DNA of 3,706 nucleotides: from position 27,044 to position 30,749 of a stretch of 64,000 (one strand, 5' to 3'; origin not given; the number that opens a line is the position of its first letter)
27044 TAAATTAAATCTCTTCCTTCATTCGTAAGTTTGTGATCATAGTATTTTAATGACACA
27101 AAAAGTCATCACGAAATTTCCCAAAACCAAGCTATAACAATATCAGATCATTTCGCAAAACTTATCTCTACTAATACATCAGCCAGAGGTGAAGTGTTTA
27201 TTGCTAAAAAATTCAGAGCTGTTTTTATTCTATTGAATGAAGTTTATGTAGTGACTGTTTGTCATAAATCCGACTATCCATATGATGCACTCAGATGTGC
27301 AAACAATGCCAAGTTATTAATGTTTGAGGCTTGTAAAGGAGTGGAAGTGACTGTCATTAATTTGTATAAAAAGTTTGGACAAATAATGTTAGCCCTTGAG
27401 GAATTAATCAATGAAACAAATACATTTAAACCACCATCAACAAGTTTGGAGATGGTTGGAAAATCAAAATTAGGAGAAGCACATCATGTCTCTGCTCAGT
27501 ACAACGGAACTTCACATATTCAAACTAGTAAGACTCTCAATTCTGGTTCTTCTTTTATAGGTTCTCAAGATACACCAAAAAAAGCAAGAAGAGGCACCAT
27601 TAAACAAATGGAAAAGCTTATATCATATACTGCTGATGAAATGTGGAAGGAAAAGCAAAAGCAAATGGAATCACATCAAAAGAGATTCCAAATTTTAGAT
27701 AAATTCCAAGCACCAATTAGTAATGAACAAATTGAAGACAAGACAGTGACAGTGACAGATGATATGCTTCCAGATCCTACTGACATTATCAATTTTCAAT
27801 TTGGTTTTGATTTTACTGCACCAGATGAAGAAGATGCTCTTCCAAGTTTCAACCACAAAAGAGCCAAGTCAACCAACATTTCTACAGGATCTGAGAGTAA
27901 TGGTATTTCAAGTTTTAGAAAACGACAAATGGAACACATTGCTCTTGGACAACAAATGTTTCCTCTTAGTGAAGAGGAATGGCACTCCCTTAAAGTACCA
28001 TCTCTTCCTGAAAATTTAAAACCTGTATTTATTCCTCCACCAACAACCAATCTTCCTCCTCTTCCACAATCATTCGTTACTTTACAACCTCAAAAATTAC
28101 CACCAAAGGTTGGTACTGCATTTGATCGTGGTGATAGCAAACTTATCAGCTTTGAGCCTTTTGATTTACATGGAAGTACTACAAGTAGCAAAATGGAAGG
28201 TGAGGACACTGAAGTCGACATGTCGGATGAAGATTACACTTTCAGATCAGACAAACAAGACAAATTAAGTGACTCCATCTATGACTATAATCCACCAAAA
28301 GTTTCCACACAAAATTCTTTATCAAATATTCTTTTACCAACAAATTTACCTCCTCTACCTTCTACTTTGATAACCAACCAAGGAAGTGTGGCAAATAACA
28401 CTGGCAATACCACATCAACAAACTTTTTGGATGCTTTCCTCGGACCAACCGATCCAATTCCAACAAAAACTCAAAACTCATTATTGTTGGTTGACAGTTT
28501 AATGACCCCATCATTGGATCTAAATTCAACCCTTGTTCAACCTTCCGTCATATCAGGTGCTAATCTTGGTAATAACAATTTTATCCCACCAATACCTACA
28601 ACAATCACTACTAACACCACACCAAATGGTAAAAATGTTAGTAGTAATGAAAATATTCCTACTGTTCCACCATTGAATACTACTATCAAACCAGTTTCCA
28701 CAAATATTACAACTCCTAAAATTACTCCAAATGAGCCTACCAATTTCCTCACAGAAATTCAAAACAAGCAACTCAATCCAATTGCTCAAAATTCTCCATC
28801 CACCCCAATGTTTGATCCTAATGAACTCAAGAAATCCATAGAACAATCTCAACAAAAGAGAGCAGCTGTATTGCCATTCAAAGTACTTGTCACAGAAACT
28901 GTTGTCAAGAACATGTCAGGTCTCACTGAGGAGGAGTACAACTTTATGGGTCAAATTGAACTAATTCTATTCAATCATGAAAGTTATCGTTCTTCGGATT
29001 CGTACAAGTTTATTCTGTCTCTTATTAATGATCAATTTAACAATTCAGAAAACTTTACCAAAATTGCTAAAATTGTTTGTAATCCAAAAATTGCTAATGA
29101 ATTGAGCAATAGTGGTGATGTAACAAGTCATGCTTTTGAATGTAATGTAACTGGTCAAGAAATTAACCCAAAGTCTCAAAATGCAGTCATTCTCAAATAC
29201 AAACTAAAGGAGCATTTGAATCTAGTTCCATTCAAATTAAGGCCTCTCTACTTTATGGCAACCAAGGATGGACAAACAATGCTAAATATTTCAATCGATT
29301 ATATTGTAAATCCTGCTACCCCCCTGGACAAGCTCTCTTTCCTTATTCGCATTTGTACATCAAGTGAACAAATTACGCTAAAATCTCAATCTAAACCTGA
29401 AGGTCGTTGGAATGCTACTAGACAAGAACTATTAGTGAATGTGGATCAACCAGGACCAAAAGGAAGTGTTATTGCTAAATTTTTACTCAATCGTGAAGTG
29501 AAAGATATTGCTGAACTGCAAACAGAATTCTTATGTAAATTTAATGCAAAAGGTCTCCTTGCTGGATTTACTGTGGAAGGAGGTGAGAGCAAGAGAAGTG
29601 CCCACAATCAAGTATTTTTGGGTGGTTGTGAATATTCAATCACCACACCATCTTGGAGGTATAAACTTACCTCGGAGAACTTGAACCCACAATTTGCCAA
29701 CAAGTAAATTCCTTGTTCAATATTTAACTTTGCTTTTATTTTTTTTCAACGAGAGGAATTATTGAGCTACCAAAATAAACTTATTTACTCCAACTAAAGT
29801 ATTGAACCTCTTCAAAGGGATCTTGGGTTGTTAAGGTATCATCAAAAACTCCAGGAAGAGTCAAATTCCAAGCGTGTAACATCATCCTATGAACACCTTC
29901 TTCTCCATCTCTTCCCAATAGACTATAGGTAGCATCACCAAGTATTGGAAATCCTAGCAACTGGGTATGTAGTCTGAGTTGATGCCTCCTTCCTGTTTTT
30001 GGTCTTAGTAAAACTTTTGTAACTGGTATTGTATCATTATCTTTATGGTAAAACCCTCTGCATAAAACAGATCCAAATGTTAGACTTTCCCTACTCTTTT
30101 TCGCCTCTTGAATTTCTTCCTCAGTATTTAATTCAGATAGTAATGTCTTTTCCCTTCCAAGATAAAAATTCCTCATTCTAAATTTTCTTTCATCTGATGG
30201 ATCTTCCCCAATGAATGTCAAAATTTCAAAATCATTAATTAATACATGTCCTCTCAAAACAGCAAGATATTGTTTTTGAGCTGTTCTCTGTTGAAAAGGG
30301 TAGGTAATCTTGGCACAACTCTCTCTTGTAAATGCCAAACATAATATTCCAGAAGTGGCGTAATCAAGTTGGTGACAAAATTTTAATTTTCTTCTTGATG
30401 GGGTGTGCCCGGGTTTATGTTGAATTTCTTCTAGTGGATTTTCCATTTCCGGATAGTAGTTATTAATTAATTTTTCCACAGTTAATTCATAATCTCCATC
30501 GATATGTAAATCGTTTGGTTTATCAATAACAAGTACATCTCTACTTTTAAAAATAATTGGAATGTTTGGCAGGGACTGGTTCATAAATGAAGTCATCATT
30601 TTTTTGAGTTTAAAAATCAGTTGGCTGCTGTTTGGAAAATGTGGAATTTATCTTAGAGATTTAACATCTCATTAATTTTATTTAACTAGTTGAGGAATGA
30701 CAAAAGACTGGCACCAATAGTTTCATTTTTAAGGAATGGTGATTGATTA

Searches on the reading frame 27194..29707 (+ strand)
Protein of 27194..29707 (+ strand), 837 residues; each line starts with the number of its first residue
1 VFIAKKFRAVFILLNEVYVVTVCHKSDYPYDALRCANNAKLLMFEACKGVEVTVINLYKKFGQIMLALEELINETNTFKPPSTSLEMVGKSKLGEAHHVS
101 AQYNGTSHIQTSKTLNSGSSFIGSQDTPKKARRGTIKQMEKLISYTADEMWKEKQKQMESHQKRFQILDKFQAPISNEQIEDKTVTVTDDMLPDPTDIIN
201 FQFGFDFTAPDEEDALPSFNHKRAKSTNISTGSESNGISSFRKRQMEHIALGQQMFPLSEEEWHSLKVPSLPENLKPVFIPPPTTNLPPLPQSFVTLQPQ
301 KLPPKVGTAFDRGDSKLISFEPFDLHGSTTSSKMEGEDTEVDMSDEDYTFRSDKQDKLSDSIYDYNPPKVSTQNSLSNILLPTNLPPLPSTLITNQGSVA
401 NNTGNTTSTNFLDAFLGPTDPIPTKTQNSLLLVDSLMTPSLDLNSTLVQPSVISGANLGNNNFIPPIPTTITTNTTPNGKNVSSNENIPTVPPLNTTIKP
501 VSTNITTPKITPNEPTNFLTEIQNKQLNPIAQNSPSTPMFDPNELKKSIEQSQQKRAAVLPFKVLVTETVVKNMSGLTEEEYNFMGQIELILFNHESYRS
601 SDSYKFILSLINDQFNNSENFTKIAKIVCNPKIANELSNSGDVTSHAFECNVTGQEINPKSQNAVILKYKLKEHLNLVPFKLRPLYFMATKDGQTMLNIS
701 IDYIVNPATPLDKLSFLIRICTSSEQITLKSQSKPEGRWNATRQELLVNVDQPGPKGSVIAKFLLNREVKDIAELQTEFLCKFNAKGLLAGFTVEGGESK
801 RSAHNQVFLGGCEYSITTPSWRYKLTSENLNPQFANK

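Call 29: search_protein_families(library=pfam, proteins=[window:27194-29707:+], max_evalue=0.0001)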
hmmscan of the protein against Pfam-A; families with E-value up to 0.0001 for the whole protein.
window:27194-29707:+ (837 aa): 0 families

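Call 48: search_protein_families(library=pfam, proteins=[window:27194-29707:+], max_evalue=0.05)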
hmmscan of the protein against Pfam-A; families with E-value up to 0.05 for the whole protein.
window:27194-29707:+ (837 aa): 0 families

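Call 64: search_solved_structures(query=window:27194-29707:+, max_evalue=0.01)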
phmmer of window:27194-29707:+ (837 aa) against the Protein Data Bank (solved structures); distinct sequences matched with E-value up to 0.01: 0.

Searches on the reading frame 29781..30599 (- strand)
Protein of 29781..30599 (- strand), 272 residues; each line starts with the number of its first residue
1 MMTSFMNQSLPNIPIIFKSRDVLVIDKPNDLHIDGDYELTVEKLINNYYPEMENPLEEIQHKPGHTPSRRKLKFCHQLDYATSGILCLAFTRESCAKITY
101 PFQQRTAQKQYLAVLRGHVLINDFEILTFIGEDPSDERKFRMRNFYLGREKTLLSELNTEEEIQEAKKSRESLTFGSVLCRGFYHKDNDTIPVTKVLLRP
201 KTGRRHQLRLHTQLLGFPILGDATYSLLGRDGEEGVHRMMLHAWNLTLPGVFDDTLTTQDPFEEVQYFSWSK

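Call 29: search_protein_families(library=pfam, proteins=[window:29781-30599:-], max_evalue=0.0001)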
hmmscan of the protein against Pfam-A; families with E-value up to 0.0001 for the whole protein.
window:29781-30599:- (272 aa): 1 family
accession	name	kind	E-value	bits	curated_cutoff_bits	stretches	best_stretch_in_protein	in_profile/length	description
PF00849.27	PseudoU_synth_2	-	1.1e-20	74.8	26.8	1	21-213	1-151/152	RNA pseudouridylate synthase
